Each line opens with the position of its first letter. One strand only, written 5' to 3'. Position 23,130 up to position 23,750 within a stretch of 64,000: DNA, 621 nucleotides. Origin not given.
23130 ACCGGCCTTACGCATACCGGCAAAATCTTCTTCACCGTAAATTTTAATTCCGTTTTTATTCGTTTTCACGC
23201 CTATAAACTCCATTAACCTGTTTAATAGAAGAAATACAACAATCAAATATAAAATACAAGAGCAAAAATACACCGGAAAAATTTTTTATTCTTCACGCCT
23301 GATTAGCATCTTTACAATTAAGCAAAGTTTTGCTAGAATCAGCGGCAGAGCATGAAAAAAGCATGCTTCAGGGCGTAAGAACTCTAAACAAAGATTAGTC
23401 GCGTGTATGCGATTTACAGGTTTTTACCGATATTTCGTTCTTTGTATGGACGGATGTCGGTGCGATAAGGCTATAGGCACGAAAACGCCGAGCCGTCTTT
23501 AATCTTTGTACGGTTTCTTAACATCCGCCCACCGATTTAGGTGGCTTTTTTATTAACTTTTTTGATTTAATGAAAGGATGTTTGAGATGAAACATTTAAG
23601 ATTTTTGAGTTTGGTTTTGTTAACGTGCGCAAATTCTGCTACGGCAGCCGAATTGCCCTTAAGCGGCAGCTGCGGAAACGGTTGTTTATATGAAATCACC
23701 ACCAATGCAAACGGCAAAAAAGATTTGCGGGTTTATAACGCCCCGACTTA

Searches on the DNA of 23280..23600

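Call 15: search_rna_families(source=window, start=23280, end=23600, threshold=evalue, max_evalue=10, show_alignments=2)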
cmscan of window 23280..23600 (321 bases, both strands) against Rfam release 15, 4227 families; matches with E-value up to 10: 2.
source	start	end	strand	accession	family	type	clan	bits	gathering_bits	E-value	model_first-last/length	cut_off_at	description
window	23448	23538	+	RF02221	sRNA-Xcc1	Gene; sRNA;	-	27.4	53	0.0076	1-87/87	no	sRNA-Xcc1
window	23454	23524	-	RF01087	PK-repZ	Cis-reg;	-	11.4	44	4.4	1-150/150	no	Pseudoknot of the regulatory region of the repZ gene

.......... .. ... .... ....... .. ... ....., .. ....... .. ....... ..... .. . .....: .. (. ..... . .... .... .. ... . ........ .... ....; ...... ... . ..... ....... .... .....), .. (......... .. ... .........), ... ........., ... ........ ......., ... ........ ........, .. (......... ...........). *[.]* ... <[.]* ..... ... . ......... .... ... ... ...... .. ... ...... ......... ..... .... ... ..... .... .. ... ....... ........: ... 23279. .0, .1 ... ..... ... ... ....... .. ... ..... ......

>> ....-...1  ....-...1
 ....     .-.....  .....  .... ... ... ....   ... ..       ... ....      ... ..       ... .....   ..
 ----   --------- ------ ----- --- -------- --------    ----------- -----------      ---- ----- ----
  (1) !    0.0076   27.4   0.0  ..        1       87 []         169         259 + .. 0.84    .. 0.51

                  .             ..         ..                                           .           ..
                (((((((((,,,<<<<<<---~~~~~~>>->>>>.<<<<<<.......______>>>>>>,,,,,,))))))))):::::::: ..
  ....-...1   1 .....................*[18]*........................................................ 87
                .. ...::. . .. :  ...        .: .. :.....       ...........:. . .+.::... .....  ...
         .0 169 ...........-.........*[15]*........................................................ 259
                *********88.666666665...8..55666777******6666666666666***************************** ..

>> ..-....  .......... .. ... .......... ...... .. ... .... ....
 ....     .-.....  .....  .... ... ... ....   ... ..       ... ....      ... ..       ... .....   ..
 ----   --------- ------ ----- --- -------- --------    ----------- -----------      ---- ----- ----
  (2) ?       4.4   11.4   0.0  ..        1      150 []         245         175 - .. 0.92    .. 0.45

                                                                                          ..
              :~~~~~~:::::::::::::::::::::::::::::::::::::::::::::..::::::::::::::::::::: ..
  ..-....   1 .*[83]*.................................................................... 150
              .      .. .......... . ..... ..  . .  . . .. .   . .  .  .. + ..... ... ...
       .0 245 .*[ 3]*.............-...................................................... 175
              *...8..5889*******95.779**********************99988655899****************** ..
